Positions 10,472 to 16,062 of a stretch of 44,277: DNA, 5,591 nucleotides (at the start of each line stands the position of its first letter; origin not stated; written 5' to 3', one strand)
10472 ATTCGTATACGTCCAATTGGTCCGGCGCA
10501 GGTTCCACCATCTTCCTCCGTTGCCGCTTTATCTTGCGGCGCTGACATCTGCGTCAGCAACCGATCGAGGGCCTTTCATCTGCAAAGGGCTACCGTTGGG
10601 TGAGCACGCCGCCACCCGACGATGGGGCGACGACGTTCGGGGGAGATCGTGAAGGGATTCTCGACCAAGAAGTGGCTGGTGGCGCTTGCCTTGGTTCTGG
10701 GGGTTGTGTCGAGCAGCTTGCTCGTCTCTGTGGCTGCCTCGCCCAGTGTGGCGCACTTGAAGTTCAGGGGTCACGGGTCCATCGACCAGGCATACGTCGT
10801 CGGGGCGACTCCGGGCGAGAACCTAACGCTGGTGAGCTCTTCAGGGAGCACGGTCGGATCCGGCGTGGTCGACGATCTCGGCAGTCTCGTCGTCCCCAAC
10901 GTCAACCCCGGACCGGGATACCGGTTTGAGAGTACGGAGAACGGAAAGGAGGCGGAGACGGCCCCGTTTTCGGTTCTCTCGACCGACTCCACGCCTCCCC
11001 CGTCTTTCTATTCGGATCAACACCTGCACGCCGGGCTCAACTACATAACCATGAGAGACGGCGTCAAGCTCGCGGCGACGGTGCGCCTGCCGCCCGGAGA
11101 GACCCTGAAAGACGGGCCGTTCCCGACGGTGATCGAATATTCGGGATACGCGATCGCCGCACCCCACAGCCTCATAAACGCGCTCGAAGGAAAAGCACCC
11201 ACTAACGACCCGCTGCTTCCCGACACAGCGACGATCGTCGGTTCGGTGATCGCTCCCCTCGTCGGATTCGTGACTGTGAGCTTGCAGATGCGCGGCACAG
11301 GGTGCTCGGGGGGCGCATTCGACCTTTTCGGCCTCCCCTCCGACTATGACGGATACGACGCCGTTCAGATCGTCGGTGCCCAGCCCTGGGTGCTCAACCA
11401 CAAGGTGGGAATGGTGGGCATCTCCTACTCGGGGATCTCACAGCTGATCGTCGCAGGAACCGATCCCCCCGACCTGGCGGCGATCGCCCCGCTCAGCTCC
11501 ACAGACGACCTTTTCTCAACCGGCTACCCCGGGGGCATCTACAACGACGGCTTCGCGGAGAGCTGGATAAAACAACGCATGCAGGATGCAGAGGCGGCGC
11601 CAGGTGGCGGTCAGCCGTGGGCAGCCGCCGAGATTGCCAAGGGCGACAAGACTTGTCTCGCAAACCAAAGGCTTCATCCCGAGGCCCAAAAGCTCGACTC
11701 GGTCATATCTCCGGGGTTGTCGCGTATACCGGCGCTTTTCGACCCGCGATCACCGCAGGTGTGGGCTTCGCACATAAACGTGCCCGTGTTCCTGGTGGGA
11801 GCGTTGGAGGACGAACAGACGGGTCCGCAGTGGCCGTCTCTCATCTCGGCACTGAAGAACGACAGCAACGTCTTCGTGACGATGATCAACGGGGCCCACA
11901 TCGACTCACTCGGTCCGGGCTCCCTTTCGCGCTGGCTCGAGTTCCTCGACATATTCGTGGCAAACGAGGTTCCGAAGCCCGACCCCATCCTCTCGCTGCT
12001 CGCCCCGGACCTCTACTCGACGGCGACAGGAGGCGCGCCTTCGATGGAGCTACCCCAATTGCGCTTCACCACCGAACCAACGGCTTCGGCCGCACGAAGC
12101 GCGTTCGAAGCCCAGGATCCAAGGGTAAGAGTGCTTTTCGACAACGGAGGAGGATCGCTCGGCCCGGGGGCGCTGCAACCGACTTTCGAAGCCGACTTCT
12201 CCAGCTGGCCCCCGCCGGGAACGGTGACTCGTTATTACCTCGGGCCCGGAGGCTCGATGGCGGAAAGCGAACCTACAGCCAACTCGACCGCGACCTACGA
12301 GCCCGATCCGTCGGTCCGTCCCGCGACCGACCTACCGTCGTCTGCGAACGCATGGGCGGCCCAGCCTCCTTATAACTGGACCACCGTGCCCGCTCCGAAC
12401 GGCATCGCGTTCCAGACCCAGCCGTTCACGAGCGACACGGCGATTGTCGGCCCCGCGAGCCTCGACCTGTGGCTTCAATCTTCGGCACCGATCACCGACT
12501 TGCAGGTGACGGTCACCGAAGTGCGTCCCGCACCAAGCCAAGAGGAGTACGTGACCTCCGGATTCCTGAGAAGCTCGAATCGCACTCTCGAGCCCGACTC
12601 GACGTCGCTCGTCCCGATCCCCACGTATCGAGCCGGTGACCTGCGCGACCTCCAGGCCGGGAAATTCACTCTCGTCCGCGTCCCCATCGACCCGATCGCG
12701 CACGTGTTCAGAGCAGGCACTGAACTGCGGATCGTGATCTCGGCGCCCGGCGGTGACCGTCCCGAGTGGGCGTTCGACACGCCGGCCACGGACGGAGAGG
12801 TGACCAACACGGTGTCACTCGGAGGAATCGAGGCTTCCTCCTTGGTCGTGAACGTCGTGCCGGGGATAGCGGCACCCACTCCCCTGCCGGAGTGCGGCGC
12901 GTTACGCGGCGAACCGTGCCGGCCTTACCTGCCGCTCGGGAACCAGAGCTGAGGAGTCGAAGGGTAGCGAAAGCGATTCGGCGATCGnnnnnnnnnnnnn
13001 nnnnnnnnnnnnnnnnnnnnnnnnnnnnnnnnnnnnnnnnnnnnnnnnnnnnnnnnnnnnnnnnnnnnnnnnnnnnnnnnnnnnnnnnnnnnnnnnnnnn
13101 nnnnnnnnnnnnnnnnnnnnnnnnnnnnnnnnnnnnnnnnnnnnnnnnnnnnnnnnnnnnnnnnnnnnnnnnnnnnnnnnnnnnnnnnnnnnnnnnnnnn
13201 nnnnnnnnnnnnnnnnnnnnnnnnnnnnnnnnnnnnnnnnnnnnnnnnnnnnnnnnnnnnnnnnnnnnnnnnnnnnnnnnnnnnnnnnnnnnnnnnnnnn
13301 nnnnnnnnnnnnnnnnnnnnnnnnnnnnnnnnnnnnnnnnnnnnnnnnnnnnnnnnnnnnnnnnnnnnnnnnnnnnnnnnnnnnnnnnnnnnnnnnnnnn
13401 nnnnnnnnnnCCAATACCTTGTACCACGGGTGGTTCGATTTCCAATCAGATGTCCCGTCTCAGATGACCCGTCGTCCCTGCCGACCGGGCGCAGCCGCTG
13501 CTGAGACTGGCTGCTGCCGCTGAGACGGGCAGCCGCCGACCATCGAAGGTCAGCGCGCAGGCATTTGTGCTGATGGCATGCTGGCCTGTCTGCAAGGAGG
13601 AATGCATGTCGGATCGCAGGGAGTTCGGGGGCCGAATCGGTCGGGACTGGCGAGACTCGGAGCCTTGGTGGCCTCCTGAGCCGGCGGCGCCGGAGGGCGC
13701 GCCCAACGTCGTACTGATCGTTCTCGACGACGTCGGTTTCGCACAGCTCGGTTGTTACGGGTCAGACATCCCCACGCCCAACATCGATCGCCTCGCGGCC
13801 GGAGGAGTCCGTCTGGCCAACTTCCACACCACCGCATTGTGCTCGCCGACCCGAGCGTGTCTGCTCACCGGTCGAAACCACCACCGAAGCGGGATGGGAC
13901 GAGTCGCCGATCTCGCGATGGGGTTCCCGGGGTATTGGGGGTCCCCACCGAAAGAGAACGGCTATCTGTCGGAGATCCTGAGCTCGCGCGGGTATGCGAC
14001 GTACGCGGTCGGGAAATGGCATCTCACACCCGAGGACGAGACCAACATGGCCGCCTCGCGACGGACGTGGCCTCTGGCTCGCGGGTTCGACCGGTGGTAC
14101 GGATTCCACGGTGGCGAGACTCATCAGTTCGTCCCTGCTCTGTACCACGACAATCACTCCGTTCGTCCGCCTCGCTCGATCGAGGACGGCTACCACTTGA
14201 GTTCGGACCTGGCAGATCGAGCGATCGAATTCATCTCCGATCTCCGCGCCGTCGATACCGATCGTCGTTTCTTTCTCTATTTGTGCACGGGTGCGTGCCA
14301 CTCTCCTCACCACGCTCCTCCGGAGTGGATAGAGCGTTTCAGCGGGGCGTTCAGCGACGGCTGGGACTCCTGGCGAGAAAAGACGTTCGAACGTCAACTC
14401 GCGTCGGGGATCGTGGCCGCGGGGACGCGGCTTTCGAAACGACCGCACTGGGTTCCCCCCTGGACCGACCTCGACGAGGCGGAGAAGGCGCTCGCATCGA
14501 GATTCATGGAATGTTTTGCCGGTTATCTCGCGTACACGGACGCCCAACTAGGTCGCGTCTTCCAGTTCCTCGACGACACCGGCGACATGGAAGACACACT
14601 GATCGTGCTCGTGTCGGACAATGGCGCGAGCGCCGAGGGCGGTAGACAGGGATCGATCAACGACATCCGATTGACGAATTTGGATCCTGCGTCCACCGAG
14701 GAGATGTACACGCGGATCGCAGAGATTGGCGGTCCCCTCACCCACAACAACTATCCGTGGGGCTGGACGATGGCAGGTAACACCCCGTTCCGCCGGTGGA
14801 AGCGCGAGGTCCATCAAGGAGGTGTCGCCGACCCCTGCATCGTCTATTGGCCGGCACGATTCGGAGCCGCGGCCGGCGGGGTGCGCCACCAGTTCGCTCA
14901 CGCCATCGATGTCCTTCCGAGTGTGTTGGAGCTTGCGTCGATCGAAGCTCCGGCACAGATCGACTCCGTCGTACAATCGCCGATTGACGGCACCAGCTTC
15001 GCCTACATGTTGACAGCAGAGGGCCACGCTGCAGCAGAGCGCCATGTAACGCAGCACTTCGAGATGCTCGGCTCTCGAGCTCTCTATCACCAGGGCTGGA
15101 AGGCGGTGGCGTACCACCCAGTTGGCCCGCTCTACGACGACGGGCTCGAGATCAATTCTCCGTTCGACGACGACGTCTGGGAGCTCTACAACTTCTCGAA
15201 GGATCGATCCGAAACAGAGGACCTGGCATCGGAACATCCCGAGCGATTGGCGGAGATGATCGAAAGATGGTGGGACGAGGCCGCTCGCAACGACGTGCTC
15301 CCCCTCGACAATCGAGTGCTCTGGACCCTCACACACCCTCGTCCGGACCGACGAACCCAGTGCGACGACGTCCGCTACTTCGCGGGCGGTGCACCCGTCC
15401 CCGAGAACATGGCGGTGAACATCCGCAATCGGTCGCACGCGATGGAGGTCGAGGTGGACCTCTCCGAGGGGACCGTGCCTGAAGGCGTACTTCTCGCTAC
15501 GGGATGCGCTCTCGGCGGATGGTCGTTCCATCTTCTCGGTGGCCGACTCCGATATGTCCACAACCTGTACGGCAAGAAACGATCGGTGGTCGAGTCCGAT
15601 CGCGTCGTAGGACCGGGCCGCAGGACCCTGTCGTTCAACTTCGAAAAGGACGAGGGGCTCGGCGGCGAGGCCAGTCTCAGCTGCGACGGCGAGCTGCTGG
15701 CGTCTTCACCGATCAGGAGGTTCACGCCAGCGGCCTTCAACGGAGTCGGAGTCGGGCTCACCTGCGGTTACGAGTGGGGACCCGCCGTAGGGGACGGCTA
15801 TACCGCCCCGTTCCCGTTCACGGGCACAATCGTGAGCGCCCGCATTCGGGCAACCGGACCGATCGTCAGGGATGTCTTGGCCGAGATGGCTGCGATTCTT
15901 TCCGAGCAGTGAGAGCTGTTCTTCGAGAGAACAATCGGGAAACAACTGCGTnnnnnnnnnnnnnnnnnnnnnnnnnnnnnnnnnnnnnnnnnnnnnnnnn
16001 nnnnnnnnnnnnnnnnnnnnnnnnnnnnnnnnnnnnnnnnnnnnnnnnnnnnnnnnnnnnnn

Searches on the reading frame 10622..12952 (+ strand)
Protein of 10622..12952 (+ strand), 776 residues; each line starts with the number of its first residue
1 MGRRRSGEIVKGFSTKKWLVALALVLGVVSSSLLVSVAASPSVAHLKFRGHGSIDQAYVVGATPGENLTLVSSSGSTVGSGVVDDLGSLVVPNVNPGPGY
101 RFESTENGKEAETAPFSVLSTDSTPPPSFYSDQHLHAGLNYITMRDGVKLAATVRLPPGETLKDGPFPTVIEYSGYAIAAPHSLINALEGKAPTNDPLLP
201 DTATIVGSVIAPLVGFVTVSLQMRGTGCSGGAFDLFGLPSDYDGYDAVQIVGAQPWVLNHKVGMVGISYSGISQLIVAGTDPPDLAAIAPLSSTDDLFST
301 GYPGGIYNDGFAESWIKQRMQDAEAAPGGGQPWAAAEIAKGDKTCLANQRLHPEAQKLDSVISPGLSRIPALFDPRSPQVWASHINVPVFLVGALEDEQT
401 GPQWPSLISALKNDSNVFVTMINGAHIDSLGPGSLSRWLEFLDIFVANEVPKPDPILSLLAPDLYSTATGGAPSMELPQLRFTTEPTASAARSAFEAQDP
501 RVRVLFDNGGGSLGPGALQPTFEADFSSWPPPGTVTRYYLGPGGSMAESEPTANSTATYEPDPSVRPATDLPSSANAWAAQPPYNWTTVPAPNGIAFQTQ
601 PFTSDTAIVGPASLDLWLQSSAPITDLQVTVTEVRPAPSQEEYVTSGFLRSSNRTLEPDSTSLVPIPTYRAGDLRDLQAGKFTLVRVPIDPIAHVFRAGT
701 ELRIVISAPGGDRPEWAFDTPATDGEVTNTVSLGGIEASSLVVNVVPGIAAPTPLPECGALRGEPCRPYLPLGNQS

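Call 11: search_protein_families(library=pfam, proteins=[window:10622-12952:+], max_evalue=0.001)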
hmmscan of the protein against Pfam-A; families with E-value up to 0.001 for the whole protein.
window:10622-12952:+ (776 aa): 2 families
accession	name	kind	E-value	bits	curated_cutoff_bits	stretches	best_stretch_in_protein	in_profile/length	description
PF02129.25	Peptidase_S15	-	3.4e-27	96.2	23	1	146-426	1-260/262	X-Pro dipeptidyl-peptidase (S15 family)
PF08530.16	PepX_C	-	1e-26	94.7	22.5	1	498-709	5-179/217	X-Pro dipeptidyl-peptidase C-terminal non-catalytic domain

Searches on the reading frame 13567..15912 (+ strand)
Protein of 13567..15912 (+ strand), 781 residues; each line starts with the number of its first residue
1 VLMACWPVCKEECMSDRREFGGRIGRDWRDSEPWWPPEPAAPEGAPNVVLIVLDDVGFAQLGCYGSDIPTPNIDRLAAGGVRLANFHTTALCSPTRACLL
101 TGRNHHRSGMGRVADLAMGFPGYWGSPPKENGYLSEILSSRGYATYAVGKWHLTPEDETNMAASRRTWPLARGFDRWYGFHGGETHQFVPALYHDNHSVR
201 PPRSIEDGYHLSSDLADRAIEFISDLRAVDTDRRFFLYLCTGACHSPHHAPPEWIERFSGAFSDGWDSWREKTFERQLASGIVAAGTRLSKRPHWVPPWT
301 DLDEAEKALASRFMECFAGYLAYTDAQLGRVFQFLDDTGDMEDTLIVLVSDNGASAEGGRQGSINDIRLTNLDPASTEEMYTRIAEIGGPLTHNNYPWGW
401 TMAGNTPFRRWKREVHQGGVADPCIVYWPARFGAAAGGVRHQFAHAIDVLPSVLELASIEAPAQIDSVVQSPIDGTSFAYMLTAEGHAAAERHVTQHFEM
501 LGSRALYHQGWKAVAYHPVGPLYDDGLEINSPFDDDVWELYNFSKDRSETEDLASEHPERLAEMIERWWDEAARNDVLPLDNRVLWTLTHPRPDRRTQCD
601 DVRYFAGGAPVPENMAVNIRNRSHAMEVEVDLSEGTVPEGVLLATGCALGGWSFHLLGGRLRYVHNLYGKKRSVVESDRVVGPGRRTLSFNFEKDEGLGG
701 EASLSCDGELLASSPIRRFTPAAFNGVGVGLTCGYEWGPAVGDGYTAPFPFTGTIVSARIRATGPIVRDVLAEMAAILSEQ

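Call 11: search_protein_families(library=pfam, proteins=[window:13567-15912:+], max_evalue=0.001)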
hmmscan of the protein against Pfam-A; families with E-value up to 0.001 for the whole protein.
window:13567-15912:+ (781 aa): 3 families
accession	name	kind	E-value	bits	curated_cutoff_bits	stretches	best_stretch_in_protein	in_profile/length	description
PF00884.28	Sulfatase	-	2e-64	218.2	25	1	46-458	1-300/301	Sulfatase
PF16347.10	SGSH_C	-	3e-05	24.7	29.3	1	412-556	8-134/154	N-sulphoglucosamine sulphohydrolase, C-terminal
PF01663.27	Phosphodiest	-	5.4e-05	23.4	23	0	316-357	183-224/342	Type I phosphodiesterase / nucleotide pyrophosphatase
